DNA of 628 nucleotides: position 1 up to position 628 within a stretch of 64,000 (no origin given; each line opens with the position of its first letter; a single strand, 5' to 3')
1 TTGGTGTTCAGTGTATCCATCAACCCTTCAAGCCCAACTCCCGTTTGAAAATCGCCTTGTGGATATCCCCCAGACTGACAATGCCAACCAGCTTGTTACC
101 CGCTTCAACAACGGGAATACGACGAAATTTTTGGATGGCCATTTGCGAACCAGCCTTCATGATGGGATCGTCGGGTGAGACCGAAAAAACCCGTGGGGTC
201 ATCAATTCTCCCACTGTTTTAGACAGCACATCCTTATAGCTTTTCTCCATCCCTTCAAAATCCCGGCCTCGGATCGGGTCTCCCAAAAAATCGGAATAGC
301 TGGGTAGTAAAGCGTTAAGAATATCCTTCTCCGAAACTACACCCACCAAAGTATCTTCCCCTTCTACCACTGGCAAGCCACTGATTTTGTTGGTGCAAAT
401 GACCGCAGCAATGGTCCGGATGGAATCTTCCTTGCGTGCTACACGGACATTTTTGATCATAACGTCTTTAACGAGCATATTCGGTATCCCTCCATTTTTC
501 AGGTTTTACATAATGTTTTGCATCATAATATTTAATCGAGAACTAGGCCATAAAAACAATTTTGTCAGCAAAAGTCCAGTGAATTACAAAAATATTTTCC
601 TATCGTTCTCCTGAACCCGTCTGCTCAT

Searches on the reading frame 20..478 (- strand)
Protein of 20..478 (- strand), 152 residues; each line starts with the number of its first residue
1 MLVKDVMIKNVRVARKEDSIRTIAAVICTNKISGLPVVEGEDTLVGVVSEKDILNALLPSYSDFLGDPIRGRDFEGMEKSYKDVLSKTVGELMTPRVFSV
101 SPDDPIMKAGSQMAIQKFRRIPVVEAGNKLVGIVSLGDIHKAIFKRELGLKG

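Call 18: find_encoding_contigs(protein=window:20-478:-, flank=10000, max_places=10)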
Protein window:20-478:- (152 aa): 1 contig read that carries it; 1 place shown.
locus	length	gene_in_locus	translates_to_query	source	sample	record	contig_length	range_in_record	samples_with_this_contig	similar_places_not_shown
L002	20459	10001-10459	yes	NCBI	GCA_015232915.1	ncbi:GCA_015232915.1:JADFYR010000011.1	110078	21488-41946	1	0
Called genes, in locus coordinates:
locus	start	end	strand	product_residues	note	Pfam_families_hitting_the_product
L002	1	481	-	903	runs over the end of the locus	PF02743:dCache_1, PF00015:MCPsignal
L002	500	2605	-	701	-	PF01627:Hpt, PF02895:H-kinase_dim, PF02518:HATPase_c, PF01584:CheW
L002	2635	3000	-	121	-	PF00072:Response_reg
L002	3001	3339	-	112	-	PF01740:STAS, PF13466:STAS_2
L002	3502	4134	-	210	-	PF02581:TMP-TENI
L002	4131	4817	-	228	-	PF04055:Radical_SAM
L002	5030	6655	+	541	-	PF01814:Hemerythrin, PF00990:GGDEF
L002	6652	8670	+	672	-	PF00270:DEAD (weak), PF04851:ResIII (faint), PF13307:Helicase_C_2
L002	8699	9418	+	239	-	PF00814:TsaD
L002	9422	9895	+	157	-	PF00583:Acetyltransf_1, PF13673:Acetyltransf_10, PF13508:Acetyltransf_7, PF08445:FR47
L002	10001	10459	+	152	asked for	PF00571:CBS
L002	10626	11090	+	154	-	PF01928:CYTH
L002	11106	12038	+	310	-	PF00149:Metallophos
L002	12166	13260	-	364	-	PF01264:Chorismate_synt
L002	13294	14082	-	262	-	PF00106:adh_short, PF13561:adh_short_C2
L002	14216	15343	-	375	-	PF02636:Methyltransf_28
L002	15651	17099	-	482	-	PF00361:Proton_antipo_M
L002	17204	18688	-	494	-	PF01059:Oxidored_q5_N (weak), PF00361:Proton_antipo_M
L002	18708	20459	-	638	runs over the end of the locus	PF00662:Proton_antipo_N, PF00361:Proton_antipo_M, PF06455:NADH5_C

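Call 31: find_related_loci(query=L002:14216-15343:-, collection=genome_contigs, flank=10000)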
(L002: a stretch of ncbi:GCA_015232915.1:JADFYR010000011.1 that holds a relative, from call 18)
Query L002:14216-15343:- (375 aa) in genome_contigs; peptide patterns used: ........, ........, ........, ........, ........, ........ (x = any residue, [..] = any of these).
113 stretches matched a pattern; 35 encode a relative of the query (tblastn E <= 1e-3); 35 distinct loci.
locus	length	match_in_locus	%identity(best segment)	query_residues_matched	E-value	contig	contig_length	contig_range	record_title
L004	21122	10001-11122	59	1-375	3e-153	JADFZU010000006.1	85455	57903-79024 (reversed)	MAG: Magnetococcales bacterium isolate nJSWbin3 nJSW_bin3_NODE_6_length_85455_cov_5.656984, whole genome shotgun sequenc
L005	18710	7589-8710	59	1-375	2e-148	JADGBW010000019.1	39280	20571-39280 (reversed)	MAG: Magnetococcales bacterium isolate nwagbin5 nwag_bin5_NODE_44_length_39280_cov_11.328184, whole genome shotgun seque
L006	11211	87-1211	59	1-375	1e-143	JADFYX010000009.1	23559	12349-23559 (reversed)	MAG: Magnetococcales bacterium isolate nGRbin4 nGR_bin4_NODE_9_length_23559_cov_5.810876, whole genome shotgun sequence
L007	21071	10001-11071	38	2-367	4e-74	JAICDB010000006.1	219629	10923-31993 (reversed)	MAG: Clostridiales bacterium isolate K_7_2_bin.50 scaffold_88, whole genome shotgun sequence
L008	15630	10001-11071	40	7-367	7e-71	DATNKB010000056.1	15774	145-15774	MAG TPA_asm: Candidatus Dormiibacterota bacterium isolate SMAG_U11414 k141_619202, whole genome shotgun sequence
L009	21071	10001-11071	39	7-367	5e-69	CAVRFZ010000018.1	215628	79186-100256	MAG: uncultured Acidobacteriota bacterium isolate MFD05377.bin.3.143 genome assembly, contig: contig_66329, whole genome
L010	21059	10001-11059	39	10-367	1e-68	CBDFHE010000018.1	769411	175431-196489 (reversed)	MAG: Candidatus Acidiferrales bacterium isolate 9b07de3c-f935-4338-af52-4fc3591157dc genome assembly, contig: contig_18,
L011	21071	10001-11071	39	7-367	1e-67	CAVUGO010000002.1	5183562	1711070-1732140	MAG: uncultured Acidobacteriota bacterium isolate MFD02248.bin.1.141 genome assembly, contig: contig_3779, whole genome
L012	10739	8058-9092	36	9-358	5e-67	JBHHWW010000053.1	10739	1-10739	MAG: Nitrospiria bacterium isolate D_3_bin.29 NODE_2822_length_10739_cov_5.299888, whole genome shotgun sequence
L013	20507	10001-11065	37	7-365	3e-66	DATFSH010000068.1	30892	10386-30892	MAG TPA_asm: Candidatus Acidiferrales bacterium isolate SMAG_U9379 k141_6892579, whole genome shotgun sequence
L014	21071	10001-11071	38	7-367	2e-66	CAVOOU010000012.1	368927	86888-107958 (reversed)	MAG: uncultured Acidobacteriota bacterium isolate MFD00125.bin.2.36 genome assembly, contig: contig_3121, whole genome s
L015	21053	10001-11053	38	8-362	2e-65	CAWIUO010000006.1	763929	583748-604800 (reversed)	MAG: uncultured Acidobacteriota bacterium isolate MFD01828.bin.2.14 genome assembly, contig: contig_48975, whole genome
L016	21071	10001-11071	38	7-367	1e-65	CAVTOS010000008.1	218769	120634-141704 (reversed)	MAG: uncultured Acidobacteriota bacterium isolate MFD00731.bin.3.247 genome assembly, contig: contig_42805, whole genome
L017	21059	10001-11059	38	10-366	1e-65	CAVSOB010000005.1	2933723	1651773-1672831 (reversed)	MAG: uncultured Acidobacteriota bacterium isolate MFD03346.bin.1.44 genome assembly, contig: contig_2716, whole genome s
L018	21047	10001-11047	39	7-359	2e-65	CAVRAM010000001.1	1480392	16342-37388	MAG: uncultured Acidobacteriota bacterium isolate MFD04540.bin.1.24 genome assembly, contig: contig_10179, whole genome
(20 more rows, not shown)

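Call 53: search_protein_families(library=pfam, alignment_id=A4, max_evalue=0.00001)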
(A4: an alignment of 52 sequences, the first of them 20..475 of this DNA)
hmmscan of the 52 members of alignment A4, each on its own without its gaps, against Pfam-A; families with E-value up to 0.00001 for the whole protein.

A. member 1, window:20-475:- (151 aa): 1 family
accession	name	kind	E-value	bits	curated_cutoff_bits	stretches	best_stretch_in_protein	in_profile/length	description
PF00571.33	CBS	-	1.5e-27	96.1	24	2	88-143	1-56/57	CBS domain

B. families by the number of members that match (of 52 scanned): 100 families (the first 25 are shown)
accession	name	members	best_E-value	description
PF13649.12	Methyltransf_25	4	9.1e-22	Methyltransferase domain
PF08241.18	Methyltransf_11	4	2.9e-20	Methyltransferase domain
PF13847.12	Methyltransf_31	4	7.1e-18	Methyltransferase domain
PF13489.12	Methyltransf_23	4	3.1e-17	Methyltransferase domain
PF08242.18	Methyltransf_12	4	4.6e-17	Methyltransferase domain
PF00015.26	MCPsignal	3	2.4e-33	Methyl-accepting chemotaxis protein (MCP) signalling domain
PF01814.28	Hemerythrin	3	1.9e-23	Hemerythrin HHE cation binding domain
PF01209.24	Ubie_methyltran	2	7.1e-88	ubiE/COQ5 methyltransferase family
PF01584.24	CheW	2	2.5e-38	CheW-like domain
PF00072.30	Response_reg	2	5e-27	Response regulator receiver domain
PF13682.11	CZB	2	2e-14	Chemoreceptor zinc-binding domain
PF07021.18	MetW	2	2.4e-08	Methionine biosynthesis protein MetW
PF00456.26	Transketolase_N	1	2.6e-137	Transketolase, thiamine diphosphate binding domain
PF00202.27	Aminotran_3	1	3.3e-96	Aminotransferase class-III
PF01977.22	UbiD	1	5.7e-79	3-octaprenyl-4-hydroxybenzoate carboxy-lyase Rift-related domain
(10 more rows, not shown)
